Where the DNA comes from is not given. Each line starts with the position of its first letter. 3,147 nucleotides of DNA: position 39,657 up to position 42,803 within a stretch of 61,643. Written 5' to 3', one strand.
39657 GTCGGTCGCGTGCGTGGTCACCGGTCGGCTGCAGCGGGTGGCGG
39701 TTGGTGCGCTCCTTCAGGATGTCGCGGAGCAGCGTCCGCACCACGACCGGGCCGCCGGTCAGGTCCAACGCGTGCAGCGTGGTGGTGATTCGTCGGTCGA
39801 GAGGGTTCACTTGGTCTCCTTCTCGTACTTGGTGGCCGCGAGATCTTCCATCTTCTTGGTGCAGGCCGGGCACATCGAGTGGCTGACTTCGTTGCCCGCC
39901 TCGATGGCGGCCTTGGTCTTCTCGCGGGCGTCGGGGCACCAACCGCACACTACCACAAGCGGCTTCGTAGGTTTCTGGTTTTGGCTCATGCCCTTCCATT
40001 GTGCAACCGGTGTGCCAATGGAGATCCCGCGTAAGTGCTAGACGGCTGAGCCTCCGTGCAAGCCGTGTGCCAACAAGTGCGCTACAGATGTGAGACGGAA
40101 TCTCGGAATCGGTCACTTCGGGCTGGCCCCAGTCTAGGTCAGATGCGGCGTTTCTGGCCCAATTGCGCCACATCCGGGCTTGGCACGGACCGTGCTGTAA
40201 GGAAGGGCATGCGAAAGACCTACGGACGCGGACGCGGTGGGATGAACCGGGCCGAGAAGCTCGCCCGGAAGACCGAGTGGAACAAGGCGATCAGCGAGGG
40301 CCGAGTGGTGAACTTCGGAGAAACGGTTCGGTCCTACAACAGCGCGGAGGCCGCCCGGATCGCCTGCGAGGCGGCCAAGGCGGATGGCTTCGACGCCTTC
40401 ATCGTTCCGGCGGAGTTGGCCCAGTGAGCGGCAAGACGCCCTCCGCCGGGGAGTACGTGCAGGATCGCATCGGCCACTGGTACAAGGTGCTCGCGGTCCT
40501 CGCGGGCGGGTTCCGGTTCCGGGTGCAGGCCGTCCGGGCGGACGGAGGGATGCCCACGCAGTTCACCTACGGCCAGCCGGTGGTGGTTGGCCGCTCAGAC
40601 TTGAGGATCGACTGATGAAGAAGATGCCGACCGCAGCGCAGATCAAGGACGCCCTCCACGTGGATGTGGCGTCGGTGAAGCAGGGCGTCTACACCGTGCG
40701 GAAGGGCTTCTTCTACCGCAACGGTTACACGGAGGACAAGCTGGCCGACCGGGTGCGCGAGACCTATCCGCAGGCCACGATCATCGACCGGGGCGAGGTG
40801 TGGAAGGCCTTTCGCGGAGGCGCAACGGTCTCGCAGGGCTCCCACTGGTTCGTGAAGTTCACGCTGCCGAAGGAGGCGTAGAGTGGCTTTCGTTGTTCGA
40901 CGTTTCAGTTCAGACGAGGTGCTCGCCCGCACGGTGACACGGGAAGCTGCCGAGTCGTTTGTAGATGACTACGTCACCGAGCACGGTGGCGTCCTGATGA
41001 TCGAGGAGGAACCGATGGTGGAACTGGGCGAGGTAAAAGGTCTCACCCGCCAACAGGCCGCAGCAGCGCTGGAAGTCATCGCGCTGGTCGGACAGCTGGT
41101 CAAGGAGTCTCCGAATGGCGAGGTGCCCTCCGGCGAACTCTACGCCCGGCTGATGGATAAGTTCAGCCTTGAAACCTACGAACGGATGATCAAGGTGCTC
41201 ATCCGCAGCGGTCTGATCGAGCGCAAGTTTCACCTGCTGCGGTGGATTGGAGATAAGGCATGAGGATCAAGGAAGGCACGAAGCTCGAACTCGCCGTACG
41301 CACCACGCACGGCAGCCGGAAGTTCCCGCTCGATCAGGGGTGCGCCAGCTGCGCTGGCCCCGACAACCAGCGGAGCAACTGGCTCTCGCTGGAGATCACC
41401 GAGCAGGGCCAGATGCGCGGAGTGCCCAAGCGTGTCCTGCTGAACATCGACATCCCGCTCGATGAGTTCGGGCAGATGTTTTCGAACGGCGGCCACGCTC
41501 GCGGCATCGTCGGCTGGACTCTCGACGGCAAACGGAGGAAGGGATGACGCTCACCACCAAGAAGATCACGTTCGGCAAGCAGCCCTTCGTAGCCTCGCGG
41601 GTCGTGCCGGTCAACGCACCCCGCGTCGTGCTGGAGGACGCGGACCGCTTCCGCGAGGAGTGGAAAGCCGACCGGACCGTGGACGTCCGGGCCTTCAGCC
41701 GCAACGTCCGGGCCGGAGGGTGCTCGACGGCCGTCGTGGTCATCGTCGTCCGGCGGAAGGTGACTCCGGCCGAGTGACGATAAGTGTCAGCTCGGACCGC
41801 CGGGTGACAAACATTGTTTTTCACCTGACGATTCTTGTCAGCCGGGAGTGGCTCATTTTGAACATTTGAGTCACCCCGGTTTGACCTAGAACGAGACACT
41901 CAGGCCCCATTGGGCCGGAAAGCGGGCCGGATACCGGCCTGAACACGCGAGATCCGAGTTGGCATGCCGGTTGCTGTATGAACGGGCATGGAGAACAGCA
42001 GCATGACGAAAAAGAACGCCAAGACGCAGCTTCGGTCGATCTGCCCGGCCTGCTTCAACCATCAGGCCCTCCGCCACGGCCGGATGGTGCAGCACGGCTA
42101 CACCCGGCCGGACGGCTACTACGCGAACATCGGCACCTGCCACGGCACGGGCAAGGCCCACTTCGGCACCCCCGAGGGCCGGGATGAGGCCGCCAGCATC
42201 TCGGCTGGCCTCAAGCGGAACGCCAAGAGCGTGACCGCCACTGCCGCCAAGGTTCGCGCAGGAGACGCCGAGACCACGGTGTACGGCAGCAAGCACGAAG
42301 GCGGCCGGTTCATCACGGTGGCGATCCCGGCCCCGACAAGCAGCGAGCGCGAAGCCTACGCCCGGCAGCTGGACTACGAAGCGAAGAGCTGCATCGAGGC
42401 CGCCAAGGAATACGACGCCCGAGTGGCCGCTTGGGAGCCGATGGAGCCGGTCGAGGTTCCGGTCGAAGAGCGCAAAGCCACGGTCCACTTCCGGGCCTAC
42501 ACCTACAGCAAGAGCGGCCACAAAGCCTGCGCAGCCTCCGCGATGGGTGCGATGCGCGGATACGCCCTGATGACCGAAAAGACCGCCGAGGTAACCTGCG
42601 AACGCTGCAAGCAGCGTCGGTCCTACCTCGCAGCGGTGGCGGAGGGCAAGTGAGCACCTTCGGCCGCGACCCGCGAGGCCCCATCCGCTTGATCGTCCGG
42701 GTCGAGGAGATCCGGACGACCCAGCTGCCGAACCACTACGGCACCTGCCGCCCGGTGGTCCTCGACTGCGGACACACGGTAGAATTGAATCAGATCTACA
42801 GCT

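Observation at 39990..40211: Divergent early control region built from three sigma-54-type (-24 GG / -12 GC) elements; both first start codons lie exactly 13 nt from the -12 element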

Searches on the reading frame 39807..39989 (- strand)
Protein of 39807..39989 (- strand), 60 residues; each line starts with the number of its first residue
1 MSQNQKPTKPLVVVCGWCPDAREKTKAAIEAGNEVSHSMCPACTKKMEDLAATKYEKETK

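Call 55: search_protein_families(library=pfam, proteins=[window:39807-39989:-], max_evalue=0.05)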
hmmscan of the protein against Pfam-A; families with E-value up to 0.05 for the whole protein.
window:39807-39989:- (60 aa): 2 families
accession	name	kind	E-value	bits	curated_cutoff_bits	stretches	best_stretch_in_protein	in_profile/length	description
PF23107.1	Zf-C2H2_ZNF451_C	-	0.037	15.1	30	0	4-28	30-54/59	Two consecutive Zinc fingers C2H2 type, ZNF451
PF15379.11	DUF4606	-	0.045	14.4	27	0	32-59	26-53/103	Domain of unknown function (DUF4606)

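Call 56: search_protein_families(library=phrogs, proteins=[window:39807-39989:-], max_evalue=0.01)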
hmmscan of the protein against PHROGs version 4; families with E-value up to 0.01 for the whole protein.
window:39807-39989:- (60 aa): 0 families

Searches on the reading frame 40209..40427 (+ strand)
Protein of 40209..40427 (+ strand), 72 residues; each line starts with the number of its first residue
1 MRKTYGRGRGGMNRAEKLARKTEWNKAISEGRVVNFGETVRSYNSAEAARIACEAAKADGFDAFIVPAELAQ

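Call 55: search_protein_families(library=pfam, proteins=[window:40209-40427:+], max_evalue=0.05)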
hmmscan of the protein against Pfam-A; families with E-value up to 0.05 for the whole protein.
window:40209-40427:+ (72 aa): 0 families

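Call 56: search_protein_families(library=phrogs, proteins=[window:40209-40427:+], max_evalue=0.01)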
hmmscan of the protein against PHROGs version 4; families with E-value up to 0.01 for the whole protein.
window:40209-40427:+ (72 aa): 0 families

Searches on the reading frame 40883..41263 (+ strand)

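Call 55: search_protein_families(library=pfam, proteins=[window:40883-41263:+], max_evalue=0.05)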
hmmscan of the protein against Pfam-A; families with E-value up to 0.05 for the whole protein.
window:40883-41263:+ (126 aa): 1 family
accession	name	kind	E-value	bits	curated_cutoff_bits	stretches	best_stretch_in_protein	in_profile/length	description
PF09821.14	AAA_assoc_C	-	0.0039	18.2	27.6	1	49-108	49-108/119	C-terminal AAA-associated domain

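Call 56: search_protein_families(library=phrogs, proteins=[window:40883-41263:+], max_evalue=0.01)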
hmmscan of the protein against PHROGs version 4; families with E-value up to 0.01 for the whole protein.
window:40883-41263:+ (126 aa): 0 families

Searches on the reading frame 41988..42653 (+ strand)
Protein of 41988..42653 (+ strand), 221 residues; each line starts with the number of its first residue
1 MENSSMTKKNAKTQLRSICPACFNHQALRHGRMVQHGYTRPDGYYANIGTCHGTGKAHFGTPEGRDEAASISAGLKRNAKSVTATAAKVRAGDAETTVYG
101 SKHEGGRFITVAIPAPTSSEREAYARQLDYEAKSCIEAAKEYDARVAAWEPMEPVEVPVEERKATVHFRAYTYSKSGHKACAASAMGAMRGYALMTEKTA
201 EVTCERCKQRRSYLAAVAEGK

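Call 15: find_encoding_contigs(protein=window:41988-42653:+, flank=3000, max_places=6)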
Protein window:41988-42653:+ (221 aa): no gene with exactly this product is on record in the collection.

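Call 17: find_encoding_contigs(protein=window:42003-42653:+, flank=3000, max_places=6)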
Protein window:42003-42653:+ (216 aa): 2 contigs read that carry it; 1 place shown.
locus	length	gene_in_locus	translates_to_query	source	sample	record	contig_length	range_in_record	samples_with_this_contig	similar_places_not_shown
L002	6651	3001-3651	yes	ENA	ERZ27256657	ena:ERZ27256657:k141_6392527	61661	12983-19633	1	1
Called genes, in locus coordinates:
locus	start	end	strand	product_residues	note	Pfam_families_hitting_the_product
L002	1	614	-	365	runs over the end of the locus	-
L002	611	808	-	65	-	-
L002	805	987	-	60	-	-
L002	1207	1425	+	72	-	-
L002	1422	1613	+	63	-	-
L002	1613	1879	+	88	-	-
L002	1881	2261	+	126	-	-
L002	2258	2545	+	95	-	-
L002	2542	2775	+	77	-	-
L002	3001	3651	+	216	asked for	-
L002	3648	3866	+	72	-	-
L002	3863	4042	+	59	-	-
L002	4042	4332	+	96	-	-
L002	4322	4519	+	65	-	-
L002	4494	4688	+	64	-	-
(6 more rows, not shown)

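Call 40: search_protein_families(library=pfam, proteins=[window:42003-42653:+], max_evalue=0.01)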
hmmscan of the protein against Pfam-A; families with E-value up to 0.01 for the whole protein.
window:42003-42653:+ (216 aa): 0 families

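Call 56: search_protein_families(library=phrogs, proteins=[window:42003-42653:+], max_evalue=0.01)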
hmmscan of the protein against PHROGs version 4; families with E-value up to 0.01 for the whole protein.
window:42003-42653:+ (216 aa): 1 family
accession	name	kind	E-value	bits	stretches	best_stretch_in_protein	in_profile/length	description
phrog_17208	-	unknown function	1.5e-14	55.4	1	4-174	3-172/207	-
